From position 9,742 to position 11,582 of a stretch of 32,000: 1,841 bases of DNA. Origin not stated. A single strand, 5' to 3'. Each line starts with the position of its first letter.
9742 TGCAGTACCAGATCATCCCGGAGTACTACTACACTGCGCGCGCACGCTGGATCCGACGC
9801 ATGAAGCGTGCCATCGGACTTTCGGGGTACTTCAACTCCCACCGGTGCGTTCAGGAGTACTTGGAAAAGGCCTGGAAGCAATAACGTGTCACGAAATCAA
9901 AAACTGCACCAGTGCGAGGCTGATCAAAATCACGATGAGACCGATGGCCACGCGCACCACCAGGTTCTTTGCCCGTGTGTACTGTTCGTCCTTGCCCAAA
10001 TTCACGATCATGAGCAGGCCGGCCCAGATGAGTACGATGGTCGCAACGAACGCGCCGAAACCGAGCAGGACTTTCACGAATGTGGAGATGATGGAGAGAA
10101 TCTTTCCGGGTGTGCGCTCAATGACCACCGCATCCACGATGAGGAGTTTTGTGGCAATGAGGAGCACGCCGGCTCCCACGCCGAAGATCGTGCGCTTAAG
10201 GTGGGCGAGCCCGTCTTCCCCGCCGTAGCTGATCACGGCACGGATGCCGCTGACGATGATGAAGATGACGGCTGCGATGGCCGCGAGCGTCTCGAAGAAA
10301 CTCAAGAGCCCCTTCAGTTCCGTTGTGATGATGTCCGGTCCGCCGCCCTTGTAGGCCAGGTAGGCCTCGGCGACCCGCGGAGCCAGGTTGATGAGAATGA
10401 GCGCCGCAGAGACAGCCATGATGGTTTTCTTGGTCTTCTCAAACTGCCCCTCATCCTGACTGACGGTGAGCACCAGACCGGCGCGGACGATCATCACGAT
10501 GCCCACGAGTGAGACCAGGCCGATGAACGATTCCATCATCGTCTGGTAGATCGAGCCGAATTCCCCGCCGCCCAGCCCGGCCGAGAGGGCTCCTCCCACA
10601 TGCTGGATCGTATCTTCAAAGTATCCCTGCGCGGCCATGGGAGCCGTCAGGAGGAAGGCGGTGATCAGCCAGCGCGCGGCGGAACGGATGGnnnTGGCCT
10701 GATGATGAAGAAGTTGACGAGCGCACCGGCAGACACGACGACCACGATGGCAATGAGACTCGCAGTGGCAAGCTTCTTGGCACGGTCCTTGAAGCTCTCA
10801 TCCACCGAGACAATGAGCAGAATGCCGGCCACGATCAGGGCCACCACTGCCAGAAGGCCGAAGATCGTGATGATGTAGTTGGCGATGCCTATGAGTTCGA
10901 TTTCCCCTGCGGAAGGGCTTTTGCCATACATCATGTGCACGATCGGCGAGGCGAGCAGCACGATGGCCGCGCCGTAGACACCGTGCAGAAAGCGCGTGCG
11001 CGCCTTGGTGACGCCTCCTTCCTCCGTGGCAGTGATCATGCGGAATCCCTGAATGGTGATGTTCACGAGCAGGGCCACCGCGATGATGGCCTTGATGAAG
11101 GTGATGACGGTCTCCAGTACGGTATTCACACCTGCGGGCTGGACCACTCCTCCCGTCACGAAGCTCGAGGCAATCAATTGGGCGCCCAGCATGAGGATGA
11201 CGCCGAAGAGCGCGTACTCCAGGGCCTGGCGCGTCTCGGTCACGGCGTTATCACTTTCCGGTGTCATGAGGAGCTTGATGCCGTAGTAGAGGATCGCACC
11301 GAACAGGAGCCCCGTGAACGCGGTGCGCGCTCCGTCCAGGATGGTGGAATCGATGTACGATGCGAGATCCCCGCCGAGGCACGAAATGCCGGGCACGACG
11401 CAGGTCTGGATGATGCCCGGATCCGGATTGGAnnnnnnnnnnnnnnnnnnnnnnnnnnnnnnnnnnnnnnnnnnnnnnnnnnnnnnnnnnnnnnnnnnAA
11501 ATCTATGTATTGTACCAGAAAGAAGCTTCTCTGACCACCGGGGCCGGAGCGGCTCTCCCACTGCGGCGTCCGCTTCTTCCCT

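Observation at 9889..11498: Tandem paralogs, each a concatenation of three VirB2/TrbC-like pilin modules behind a signal peptide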

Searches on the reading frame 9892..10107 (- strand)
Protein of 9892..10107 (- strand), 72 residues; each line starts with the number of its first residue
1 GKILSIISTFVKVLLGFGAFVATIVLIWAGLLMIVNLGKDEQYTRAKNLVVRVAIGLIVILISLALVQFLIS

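Call 10: search_protein_families(library=pfam, proteins=[window:9892-10107:-], max_evalue=1)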
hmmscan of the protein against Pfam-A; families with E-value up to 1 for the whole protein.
seq(72 aa): 5 families
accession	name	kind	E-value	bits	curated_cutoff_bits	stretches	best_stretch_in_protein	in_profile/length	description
PF18895.5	T4SS_pilin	-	1e-07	32.3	26.6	1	5-70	7-71/71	Type IV secretion system pilin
PF04956.18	TrbC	-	0.00054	20.6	27.9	1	4-69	38-97/98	TrbC/VIRB2 pilin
PF23600.1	DUF7139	-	0.26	11.3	30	1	12-66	19-77/150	Domain of unknown function (DUF7139)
PF24357.1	TMD0_ABC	-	0.36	11.4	27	1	21-71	32-82/159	ABC transporter TMD0 domain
PF00122.25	E1-E2_ATPase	-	0.44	10.5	28.1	1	9-67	110-164/181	E1-E2 ATPase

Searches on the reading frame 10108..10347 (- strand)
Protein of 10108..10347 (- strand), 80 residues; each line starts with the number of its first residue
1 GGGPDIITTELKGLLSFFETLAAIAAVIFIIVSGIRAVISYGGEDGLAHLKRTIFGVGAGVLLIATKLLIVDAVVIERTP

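Call 10: search_protein_families(library=pfam, proteins=[window:10108-10347:-], max_evalue=1)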
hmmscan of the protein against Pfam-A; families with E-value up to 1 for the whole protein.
seq(80 aa): 4 families
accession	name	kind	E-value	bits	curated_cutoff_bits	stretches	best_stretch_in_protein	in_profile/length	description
PF18895.5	T4SS_pilin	-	0.0014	19.1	26.6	1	7-73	5-70/71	Type IV secretion system pilin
PF04956.18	TrbC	-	0.0056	17.3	27.9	1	5-64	35-88/98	TrbC/VIRB2 pilin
PF07786.18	HGSNAT_cat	-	0.023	14.6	22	1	16-73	38-96/222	Heparan-alpha-glucosaminide N-acetyltransferase, catalytic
PF24432.1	DUF7555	-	0.37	11.3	28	1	22-66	12-56/133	Family of unknown function (DUF7555)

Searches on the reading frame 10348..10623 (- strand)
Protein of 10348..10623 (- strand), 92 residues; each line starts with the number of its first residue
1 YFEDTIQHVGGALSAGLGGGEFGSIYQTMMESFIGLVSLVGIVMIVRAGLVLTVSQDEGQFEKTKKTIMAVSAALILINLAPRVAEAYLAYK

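Call 10: search_protein_families(library=pfam, proteins=[window:10348-10623:-], max_evalue=1)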
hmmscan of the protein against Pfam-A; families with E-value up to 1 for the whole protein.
seq(92 aa): 1 family
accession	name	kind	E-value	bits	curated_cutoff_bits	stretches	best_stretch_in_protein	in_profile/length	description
PF18895.5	T4SS_pilin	-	6.4e-06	26.6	26.6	1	27-85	10-68/71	Type IV secretion system pilin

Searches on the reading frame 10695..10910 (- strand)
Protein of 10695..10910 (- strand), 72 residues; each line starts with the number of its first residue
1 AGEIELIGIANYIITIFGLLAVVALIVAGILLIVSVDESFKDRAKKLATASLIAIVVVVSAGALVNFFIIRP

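Call 10: search_protein_families(library=pfam, proteins=[window:10695-10910:-], max_evalue=1)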
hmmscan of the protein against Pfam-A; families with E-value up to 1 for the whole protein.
seq(72 aa): 5 families
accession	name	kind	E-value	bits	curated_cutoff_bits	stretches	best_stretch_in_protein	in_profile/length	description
PF18895.5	T4SS_pilin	-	5.1e-06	26.9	26.6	1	9-68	12-71/71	Type IV secretion system pilin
PF13664.11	DUF4149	-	0.024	15.3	24.6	1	16-71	37-90/102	Domain of unknown function (DUF4149)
PF15108.11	TMEM37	-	0.051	13.9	31.7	1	7-70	79-143/182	Voltage-dependent calcium channel gamma-like subunit protein family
PF04956.18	TrbC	-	0.069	13.8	27.9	1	9-68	44-98/98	TrbC/VIRB2 pilin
PF19607.4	DUF6112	-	0.16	12.3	25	1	5-67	15-77/88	Family of unknown function (DUF6112)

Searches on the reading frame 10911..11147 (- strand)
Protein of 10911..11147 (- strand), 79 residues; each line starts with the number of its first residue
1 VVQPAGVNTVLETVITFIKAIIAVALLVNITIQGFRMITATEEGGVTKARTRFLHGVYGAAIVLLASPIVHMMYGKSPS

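Call 10: search_protein_families(library=pfam, proteins=[window:10911-11147:-], max_evalue=1)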
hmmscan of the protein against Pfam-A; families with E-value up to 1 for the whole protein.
seq(79 aa): 3 families
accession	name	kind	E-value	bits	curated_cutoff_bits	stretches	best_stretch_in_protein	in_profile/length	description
PF18895.5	T4SS_pilin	-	2.4e-07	31.1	26.6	1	7-70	5-68/71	Type IV secretion system pilin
PF04956.18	TrbC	-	0.00094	19.8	27.9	1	5-72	35-97/98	TrbC/VIRB2 pilin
PF11712.13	Vma12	-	0.028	14.8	25.5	1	7-74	71-129/137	Endoplasmic reticulum-based factor for assembly of V-ATPase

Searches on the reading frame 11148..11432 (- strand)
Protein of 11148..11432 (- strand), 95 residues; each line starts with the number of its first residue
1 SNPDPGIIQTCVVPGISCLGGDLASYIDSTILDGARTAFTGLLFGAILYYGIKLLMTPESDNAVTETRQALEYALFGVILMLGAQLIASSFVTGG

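Call 10: search_protein_families(library=pfam, proteins=[window:11148-11432:-], max_evalue=1)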
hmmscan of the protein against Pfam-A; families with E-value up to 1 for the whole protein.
seq(95 aa): 2 families
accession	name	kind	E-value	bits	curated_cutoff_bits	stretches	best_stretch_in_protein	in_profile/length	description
PF18895.5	T4SS_pilin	-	0.06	13.9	26.6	1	30-89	7-69/71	Type IV secretion system pilin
PF20520.3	Ac45-VOA1_TM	-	0.079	13.1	25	1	39-56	12-29/39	V0 complex accessory subunit Ac45/VOA1 transmembrane domain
